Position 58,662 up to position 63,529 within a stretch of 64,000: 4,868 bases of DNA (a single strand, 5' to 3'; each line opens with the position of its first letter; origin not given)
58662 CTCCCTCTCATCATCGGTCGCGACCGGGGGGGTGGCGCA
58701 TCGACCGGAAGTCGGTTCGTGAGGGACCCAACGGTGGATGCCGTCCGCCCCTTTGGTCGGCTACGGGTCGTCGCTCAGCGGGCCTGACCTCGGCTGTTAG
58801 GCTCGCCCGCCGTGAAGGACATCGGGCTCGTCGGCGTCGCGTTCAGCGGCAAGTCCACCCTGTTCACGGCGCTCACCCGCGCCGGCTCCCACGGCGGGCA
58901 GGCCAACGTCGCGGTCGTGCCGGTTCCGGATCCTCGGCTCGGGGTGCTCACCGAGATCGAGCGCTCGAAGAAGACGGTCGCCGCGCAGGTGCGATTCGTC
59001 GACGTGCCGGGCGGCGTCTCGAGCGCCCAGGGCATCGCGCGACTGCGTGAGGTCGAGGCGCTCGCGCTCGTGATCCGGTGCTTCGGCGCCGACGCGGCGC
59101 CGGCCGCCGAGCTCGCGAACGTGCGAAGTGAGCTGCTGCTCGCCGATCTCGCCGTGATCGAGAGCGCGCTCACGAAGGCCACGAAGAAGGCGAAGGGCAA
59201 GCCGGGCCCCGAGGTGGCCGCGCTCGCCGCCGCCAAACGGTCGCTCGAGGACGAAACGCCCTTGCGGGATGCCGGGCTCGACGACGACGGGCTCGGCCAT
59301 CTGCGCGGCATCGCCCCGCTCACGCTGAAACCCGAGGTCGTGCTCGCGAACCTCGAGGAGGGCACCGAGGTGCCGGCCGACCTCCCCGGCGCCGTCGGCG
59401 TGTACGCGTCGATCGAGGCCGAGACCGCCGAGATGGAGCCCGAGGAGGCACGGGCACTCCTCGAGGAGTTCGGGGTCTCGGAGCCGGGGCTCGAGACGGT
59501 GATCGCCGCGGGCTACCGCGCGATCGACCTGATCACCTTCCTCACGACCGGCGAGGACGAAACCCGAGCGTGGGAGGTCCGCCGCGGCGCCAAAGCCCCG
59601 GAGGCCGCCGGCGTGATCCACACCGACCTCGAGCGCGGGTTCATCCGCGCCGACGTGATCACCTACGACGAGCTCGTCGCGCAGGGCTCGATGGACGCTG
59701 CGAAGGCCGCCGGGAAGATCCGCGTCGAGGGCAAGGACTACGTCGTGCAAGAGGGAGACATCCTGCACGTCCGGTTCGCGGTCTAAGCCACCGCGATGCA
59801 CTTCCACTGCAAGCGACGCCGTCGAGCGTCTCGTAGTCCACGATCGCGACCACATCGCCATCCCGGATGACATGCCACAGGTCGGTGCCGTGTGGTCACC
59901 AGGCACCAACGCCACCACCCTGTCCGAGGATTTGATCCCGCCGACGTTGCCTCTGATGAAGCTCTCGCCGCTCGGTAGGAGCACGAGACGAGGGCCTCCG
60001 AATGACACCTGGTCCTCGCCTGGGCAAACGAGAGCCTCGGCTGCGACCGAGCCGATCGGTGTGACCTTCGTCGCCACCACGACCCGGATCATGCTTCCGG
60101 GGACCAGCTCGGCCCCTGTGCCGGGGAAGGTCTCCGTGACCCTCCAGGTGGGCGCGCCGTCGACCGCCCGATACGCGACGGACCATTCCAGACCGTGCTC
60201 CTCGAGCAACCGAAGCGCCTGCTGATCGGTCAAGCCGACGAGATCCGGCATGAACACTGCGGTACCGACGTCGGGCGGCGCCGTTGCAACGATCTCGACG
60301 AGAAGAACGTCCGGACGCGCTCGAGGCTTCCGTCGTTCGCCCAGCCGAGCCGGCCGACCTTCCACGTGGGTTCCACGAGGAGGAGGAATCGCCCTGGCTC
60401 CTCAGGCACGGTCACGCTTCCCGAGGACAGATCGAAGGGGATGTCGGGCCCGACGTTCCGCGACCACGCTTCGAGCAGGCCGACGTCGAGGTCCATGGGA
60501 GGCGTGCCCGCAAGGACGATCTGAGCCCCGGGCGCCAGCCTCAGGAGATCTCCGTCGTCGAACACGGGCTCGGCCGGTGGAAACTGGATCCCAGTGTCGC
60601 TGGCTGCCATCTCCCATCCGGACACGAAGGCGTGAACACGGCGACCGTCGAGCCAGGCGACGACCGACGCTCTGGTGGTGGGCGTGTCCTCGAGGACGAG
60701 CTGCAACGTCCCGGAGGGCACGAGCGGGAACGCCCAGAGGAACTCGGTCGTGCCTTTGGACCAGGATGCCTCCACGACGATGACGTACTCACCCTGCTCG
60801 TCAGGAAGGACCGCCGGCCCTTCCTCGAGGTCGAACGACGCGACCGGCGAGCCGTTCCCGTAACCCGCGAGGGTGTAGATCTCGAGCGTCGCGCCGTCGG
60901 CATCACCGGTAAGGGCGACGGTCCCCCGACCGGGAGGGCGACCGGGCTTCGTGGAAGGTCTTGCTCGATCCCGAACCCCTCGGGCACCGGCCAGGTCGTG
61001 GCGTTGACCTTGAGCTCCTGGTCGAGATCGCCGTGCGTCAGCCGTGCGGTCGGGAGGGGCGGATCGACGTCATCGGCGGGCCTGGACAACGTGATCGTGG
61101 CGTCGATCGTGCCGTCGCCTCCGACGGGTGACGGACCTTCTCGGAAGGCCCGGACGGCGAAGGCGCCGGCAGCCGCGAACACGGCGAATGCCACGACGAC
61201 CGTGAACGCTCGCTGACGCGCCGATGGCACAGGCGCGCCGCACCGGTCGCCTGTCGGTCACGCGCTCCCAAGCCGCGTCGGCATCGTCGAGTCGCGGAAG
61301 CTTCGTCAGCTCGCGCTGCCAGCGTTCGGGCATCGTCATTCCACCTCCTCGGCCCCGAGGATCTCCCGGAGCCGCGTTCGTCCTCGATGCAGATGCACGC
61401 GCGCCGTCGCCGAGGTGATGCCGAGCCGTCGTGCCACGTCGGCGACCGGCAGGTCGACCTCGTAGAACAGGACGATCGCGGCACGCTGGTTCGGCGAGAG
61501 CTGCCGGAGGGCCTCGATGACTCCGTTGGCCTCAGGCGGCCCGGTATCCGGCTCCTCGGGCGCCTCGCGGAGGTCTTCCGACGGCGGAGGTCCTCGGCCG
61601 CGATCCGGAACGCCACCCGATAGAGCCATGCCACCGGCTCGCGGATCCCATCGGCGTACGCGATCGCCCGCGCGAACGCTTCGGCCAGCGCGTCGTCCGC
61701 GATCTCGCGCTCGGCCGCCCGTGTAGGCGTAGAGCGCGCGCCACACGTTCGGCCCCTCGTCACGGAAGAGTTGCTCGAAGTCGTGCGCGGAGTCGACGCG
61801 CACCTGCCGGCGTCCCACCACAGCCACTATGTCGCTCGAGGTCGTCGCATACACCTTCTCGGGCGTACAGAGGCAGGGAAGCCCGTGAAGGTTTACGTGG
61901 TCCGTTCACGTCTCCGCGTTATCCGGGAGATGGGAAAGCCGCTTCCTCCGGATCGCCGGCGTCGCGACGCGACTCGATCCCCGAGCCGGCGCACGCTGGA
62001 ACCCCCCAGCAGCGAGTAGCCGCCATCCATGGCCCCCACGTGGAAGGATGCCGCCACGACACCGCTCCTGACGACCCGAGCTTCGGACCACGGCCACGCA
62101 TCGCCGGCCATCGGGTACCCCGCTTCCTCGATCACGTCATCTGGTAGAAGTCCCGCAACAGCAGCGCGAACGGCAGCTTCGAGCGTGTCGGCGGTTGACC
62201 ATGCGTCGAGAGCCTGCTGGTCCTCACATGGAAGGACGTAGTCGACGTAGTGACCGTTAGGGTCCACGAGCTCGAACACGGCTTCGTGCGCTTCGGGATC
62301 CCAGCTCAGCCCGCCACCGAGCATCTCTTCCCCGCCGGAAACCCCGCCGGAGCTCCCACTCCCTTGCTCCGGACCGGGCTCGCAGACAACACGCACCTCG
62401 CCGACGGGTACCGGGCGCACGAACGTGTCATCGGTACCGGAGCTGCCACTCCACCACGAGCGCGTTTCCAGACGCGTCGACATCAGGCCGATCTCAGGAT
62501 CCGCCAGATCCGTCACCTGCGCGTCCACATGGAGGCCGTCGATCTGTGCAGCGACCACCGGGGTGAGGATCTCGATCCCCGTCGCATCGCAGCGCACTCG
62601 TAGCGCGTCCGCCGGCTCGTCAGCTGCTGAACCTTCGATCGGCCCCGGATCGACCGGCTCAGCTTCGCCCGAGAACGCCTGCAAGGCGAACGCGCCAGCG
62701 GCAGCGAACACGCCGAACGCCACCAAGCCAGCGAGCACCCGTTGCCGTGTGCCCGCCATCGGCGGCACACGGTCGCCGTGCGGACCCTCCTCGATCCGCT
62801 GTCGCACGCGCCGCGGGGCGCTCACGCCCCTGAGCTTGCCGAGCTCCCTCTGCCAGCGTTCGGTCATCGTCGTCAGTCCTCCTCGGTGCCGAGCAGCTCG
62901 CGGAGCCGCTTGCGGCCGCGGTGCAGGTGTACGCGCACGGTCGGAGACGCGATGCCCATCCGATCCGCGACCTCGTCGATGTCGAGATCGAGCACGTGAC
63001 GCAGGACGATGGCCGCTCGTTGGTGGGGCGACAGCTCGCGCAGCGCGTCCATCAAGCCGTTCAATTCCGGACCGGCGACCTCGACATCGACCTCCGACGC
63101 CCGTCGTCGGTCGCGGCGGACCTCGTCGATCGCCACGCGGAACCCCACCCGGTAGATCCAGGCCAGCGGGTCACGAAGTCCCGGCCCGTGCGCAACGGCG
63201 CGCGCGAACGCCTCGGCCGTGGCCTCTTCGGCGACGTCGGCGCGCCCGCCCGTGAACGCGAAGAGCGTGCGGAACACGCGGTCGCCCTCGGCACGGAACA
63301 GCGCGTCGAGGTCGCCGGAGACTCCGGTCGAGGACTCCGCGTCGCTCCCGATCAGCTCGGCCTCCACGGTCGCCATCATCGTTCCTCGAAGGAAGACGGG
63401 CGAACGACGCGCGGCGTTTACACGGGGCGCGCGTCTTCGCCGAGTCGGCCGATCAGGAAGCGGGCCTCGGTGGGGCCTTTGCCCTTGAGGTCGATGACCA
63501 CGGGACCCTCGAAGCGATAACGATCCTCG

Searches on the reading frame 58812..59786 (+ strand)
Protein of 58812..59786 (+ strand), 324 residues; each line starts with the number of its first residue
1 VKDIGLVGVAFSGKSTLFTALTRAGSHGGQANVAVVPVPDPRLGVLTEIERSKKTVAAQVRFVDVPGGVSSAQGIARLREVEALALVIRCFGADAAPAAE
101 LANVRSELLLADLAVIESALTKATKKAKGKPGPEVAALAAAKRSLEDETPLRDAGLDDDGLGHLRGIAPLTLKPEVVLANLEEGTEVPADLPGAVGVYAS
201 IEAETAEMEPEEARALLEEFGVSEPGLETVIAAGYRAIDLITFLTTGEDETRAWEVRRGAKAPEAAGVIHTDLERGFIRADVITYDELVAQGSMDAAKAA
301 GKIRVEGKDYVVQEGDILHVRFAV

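Call 61: search_protein_families(library=pfam, proteins=[window:58812-59786:+], max_evalue=0.0001)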
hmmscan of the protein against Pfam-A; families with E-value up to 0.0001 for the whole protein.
window:58812-59786:+ (324 aa): 1 family
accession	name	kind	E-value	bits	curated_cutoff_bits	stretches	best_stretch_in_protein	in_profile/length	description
PF06071.19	YchF-GTPase_C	-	5.1e-36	123.1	27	1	240-322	1-83/84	Protein of unknown function (DUF933)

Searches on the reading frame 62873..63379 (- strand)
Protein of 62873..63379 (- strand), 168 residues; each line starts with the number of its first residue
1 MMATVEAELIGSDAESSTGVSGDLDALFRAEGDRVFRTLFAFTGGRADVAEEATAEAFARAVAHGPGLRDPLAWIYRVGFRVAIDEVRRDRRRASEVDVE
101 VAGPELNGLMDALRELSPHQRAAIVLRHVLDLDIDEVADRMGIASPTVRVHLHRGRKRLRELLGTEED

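Call 61: search_protein_families(library=pfam, proteins=[window:62873-63379:-], max_evalue=0.0001)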
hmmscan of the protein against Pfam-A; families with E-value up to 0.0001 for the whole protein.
window:62873-63379:- (168 aa): 3 families
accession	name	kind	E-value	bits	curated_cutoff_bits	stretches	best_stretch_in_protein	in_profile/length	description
PF08281.18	Sigma70_r4_2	-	6.6e-17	61.3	25.7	1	109-159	4-54/54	Sigma-70, region 4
PF04545.22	Sigma70_r4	-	1.8e-09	37.4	24.1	1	112-161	1-50/50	Sigma-70, region 4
PF04542.20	Sigma70_r2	-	7.6e-06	26.1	24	1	27-93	1-71/71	Sigma-70 region 2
